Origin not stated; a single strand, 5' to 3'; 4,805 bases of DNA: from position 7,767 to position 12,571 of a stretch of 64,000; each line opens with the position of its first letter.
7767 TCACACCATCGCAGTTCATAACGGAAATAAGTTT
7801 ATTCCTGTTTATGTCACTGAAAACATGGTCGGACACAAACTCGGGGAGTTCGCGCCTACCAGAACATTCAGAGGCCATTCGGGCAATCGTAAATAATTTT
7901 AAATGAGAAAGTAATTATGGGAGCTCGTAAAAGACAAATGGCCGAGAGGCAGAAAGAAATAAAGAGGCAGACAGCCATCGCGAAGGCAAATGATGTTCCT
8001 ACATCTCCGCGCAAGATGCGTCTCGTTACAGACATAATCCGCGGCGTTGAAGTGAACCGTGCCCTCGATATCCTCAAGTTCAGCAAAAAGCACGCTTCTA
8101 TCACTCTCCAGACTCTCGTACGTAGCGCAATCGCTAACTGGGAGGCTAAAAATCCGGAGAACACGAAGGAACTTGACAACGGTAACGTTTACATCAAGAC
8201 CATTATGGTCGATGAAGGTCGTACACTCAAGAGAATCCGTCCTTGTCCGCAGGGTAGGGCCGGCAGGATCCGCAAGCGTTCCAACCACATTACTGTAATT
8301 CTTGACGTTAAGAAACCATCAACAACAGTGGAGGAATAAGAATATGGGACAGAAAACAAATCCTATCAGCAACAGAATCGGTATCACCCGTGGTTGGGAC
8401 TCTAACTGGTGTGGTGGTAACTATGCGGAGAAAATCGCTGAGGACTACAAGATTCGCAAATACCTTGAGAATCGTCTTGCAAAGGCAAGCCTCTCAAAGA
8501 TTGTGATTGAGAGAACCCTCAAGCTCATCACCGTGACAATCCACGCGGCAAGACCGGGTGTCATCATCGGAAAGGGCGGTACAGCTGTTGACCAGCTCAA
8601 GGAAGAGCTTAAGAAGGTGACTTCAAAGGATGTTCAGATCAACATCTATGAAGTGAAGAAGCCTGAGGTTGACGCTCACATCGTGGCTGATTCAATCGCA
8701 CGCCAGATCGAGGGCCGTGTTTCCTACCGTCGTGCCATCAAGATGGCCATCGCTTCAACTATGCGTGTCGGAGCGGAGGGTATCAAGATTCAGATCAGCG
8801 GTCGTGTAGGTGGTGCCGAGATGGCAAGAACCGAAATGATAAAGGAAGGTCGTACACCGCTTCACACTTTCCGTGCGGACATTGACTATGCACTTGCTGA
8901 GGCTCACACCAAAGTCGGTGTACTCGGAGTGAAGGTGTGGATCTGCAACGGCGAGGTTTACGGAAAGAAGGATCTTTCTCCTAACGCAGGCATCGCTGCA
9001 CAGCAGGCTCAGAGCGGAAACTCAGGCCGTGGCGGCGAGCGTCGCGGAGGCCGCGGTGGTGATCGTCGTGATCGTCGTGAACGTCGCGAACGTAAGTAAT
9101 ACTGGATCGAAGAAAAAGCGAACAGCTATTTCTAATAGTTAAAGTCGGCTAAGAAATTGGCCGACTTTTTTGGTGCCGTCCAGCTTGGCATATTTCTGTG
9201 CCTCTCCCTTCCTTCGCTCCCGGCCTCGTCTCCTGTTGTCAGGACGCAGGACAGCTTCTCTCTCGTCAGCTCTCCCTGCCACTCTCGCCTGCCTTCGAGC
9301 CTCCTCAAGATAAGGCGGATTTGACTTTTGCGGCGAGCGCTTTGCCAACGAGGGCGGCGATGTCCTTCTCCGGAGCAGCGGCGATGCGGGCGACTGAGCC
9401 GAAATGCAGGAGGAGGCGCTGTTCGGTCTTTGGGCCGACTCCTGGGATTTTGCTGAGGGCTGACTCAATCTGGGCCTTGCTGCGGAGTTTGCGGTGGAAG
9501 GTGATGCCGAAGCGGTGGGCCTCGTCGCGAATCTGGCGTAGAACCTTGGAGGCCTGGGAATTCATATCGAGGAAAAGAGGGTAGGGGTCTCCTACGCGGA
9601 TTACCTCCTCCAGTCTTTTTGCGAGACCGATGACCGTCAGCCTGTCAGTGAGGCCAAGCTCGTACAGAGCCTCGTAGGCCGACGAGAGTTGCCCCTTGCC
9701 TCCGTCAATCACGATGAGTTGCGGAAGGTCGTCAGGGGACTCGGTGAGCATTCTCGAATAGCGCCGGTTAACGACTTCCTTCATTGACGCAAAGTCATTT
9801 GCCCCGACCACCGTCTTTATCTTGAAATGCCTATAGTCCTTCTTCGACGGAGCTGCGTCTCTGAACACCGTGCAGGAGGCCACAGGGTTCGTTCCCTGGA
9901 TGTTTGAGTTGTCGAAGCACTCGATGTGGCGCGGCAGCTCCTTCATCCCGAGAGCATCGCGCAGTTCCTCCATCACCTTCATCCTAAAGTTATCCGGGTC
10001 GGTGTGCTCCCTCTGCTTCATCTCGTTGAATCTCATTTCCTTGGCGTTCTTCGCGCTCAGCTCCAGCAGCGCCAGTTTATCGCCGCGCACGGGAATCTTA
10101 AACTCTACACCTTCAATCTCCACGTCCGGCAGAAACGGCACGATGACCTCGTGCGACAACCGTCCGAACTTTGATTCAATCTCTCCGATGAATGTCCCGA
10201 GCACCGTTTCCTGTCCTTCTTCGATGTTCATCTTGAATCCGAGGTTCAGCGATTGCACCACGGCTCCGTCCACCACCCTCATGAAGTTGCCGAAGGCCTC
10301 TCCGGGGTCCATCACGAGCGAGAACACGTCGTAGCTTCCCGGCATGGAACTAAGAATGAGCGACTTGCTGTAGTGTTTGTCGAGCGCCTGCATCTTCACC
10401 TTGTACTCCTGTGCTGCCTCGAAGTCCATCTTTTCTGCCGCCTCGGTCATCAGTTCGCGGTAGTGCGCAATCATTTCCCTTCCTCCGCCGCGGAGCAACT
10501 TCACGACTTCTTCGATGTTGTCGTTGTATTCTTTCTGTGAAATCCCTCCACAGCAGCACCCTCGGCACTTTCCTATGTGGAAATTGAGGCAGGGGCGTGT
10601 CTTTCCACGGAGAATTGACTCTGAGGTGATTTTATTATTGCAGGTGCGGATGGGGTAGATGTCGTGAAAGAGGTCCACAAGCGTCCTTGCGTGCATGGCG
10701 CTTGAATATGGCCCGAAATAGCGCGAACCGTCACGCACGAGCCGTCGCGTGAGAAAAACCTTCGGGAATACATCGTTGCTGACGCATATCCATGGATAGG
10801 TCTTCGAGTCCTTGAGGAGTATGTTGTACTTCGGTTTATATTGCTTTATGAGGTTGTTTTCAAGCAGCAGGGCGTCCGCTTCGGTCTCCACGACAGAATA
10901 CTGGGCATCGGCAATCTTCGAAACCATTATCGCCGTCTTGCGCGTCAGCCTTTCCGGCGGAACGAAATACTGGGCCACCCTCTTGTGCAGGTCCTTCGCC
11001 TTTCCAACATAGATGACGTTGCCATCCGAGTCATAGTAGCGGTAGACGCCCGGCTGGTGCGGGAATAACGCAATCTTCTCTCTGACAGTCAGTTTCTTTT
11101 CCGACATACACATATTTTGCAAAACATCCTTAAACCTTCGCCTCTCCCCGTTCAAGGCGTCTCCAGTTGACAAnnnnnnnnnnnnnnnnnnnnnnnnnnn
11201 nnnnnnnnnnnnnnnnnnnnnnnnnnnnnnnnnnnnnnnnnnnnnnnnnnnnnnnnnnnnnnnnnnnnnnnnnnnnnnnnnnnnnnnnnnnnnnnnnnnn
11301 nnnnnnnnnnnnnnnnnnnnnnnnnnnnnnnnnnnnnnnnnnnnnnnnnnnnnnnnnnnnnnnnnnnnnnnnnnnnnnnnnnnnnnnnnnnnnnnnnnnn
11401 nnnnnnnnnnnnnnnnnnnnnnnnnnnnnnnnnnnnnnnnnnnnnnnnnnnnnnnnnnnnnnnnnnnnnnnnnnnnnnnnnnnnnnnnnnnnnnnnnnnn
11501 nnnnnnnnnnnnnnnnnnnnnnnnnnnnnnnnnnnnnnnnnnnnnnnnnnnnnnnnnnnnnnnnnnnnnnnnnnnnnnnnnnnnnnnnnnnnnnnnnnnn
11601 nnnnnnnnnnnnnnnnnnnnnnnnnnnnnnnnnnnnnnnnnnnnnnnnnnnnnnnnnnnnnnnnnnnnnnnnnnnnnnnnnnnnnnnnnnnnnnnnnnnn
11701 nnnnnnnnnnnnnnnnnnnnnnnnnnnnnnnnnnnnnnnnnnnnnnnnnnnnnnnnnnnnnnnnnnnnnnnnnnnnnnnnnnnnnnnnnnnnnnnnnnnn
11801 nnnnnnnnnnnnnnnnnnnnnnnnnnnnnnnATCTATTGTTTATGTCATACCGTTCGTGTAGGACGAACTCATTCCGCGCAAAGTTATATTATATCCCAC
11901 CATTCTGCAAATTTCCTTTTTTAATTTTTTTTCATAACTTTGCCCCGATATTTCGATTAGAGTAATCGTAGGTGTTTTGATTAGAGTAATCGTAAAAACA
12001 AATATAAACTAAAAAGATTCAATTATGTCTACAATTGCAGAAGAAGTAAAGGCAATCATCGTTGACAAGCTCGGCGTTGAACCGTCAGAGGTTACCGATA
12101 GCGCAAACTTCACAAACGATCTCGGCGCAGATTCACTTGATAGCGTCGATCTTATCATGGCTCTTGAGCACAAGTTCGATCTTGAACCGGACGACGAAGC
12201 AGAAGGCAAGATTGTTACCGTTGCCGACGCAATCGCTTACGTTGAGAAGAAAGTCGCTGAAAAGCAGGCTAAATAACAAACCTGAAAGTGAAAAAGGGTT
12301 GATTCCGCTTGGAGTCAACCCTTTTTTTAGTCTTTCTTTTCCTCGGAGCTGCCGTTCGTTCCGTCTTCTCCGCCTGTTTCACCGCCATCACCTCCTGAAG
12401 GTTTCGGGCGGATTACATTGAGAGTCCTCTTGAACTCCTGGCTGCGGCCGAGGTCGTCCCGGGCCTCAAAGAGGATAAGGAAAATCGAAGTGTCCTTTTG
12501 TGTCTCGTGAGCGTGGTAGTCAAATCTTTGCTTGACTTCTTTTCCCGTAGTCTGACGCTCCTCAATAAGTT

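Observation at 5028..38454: The S10-spc-alpha ribosomal protein cluster is split: rplC-rpsC is separated from rplP-rplQ by about 29 kb, and rpsJ is missing upstream of rplC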

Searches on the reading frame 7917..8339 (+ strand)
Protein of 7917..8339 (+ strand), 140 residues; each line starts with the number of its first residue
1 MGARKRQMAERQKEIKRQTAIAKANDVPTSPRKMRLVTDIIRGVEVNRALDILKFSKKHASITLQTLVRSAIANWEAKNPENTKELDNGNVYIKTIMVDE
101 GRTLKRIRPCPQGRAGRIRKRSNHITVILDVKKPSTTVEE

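Call 5: search_protein_families(library=ncbifam, proteins=[window:7917-8339:+])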
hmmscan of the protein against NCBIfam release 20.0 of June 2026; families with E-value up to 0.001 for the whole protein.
window:7917-8339:+ (140 aa): 4 families
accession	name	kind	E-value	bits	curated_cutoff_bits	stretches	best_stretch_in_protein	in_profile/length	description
TIGR01044.1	rplV_bact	equivalog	3.3e-29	101.2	73.65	1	22-128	1-102/103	50S ribosomal protein L22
NF008917.0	PRK12279.1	equivalog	6.4e-18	65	526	1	25-129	8-108/311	50S ribosomal protein L22/unknown domain fusion protein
NF003260.0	PRK04223.1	equivalog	1.9e-10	40.9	137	1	78-130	98-150/154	50S ribosomal protein L22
TIGR01038.1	uL22_arch_euk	equivalog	2.7e-09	37.2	79.85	1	77-131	93-147/148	50S ribosomal protein L22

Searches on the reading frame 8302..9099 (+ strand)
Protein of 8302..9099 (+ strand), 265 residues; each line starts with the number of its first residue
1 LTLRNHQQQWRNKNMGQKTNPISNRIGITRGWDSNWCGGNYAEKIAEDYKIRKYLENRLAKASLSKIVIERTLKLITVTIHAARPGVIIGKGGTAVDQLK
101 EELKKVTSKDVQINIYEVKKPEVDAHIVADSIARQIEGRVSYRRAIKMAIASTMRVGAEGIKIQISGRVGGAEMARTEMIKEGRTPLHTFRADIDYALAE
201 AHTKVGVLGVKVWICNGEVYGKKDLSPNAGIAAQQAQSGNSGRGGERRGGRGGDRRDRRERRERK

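Call 5: search_protein_families(library=ncbifam, proteins=[window:8302-9099:+])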
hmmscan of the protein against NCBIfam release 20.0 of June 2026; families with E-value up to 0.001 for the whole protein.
window:8302-9099:+ (265 aa): 4 families
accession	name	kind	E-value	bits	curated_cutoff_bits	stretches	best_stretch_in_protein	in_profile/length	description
TIGR01009.1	rpsC_bact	equivalog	2.1e-83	279.3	114.5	1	15-222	1-211/212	30S ribosomal protein S3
NF003219.0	PRK04191.1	equivalog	8.3e-35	120.2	147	1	47-226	13-194/229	30S ribosomal protein S3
TIGR01008.1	uS3_euk_arch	equivalog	7e-30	104.2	150.25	1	48-219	12-185/195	30S ribosomal protein S3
TIGR01952.1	nusA_arch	equivalog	0.00032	21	74.35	1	49-107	73-133/141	NusA-like transcription termination signal-binding factor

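Call 15: find_related_loci(query=window:8344-9099:+, collection=genome_contigs, flank=10000)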
Query window:8344-9099:+ (251 aa) in genome_contigs; peptide patterns used: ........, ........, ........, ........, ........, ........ (x = any residue, [..] = any of these).
600 stretches matched a pattern (row limit reached: there are more); 574 encode a relative of the query (tblastn E <= 1e-3); the best 80 are kept; 80 distinct loci.
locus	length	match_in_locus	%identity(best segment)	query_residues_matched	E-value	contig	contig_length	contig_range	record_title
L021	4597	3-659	98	6-224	2e-144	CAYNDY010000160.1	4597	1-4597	MAG TPA_asm: uncultured Muribaculaceae bacterium isolate binchicken_co354_457 genome assembly, contig: NODE_21761_length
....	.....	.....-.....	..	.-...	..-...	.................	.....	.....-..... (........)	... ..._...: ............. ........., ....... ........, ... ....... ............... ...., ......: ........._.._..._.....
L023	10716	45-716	92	1-224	3e-138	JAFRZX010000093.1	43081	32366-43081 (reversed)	MAG: Bacteroidales bacterium isolate RGIG2950 Goat_Rectum-1__c346972, whole genome shotgun sequence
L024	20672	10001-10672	93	1-224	3e-138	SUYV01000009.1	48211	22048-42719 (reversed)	MAG: Bacteroidales bacterium isolate SIG159 NODE_3926_length_48211_cov_93.124407, whole genome shotgun sequence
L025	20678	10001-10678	91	1-226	3e-138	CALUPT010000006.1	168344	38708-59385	MAG: uncultured Bacteroidales bacterium isolate BRZ_CB__bin51 genome assembly, contig: BRZ_CB__NODE_70_length_168344_cov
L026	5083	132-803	92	1-224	3e-139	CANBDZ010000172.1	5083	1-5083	MAG TPA_asm: uncultured Bacteroidales bacterium isolate SRR15429293_bin.1_metawrap_v1.3_MAG genome assembly, contig: NOD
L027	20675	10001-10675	91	1-225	3e-138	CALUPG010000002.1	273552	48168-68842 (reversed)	MAG: uncultured Bacteroidales bacterium isolate BRZ_SA__bin115 genome assembly, contig: BRZ_SA__NODE_13_length_273552_co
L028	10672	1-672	92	1-224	7e-138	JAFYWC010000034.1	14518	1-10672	MAG: Bacteroidales bacterium isolate RGIG7475 Water_buffalos_Colon-3__c60219, whole genome shotgun sequence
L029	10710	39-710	92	1-224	9e-138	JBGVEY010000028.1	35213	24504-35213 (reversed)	MAG: Candidatus Cryptobacteroides sp. isolate fecal_MAG_402 fecal_MAG_402_contig_0028, whole genome shotgun sequence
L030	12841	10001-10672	92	1-224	2e-137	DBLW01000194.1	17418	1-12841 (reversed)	MAG TPA_asm: Bacteroidales bacterium UBA714 UBA714_contig_2875, whole genome shotgun sequence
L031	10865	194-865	92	1-224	3e-137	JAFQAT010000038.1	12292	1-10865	MAG: Bacteroidales bacterium isolate RGIG1649 Goat_Cecum-1__c306698, whole genome shotgun sequence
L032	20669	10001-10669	92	1-223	2e-137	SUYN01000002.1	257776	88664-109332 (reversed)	MAG: Bacteroidales bacterium isolate SIG151 NODE_109_length_257776_cov_15.998502, whole genome shotgun sequence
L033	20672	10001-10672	92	1-224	2e-137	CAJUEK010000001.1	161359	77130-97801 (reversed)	MAG TPA_asm: uncultured Bacteroidales bacterium isolate MGBC133433 genome assembly, contig: MGBC133433.1, whole genome s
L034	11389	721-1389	93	1-223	5e-137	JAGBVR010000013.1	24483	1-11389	MAG: Bacteroidales bacterium isolate RGIG9489 Yak_Cecum-5__c17, whole genome shotgun sequence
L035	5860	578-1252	92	1-225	3e-137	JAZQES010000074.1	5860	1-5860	MAG: Candidatus Cryptobacteroides sp. isolate T1900044633_TS20190099.MAGScoT_cleanbin_000068 SGB_1101_k141_1385972, whol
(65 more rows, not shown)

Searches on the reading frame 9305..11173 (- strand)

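Call 5: search_protein_families(library=ncbifam, proteins=[window:9305-11173:-])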
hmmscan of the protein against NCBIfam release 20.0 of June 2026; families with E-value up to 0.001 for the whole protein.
window:9305-11173:- (622 aa): 16 families
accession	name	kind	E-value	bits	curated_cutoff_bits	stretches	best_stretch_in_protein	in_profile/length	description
TIGR00194.1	uvrC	equivalog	2.9e-153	511.6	285.45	1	32-603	3-573/574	excinuclease ABC subunit UvrC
NF001824.0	PRK00558.1-5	equivalog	8.9e-139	463.8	451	1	29-621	6-644/652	excinuclease ABC subunit UvrC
NF011263.0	PRK14669.1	equivalog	4.4e-138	461.6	1108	1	30-617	3-598/624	excinuclease ABC subunit C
NF011261.0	PRK14667.1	equivalog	1e-97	328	818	1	30-620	6-564/567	excinuclease ABC subunit C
NF011262.0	PRK14668.1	equivalog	2.5e-95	320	544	1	29-619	5-575/577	excinuclease ABC subunit C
NF011266.0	PRK14672.1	equivalog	5.9e-93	312.4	1504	2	30-273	11-245/691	excinuclease ABC subunit C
NF011264.0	PRK14670.1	equivalog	4e-92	309.4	1021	1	26-608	4-574/602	excinuclease ABC subunit C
NF011260.0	PRK14666.1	equivalog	4e-91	306.8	649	2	32-352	4-320/698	excinuclease ABC subunit C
NF005906.0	PRK07883.1-4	equivalog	3.3e-53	180.9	495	1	24-287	197-455/563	DEDD exonuclease domain-containing protein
NF005907.0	PRK07883.1-5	equivalog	5.6e-43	147.2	454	1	35-264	225-451/584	DEDD exonuclease domain-containing protein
NF005905.0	PRK07883.1-3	equivalog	6.2e-31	107.6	508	1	25-268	211-447/581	DEDD exonuclease domain-containing protein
NF005904.0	PRK07883.1-2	equivalog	1.2e-23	83.3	969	1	36-264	228-452/584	DEDD exonuclease domain-containing protein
NF005903.0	PRK07883.1-1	equivalog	1.6e-21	76.5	1038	1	35-257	243-457/642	DEDD exonuclease domain-containing protein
NF007833.0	PRK10545.1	equivalog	1.1e-16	60.9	367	1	29-227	23-213/289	excinuclease Cho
NF010337.0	PRK13766.1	equivalog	1.5e-05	23.3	610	1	563-619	715-773/781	Hef nuclease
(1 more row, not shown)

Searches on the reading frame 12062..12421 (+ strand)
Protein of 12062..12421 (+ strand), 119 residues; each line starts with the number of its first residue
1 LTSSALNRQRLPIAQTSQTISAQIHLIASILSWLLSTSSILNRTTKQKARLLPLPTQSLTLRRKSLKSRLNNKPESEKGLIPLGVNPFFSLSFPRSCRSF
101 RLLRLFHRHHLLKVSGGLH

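Call 64: search_protein_families(library=pfam, proteins=[window:12062-12421:+], max_evalue=0.01)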
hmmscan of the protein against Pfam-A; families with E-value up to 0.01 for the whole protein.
window:12062-12421:+ (119 aa): 0 families
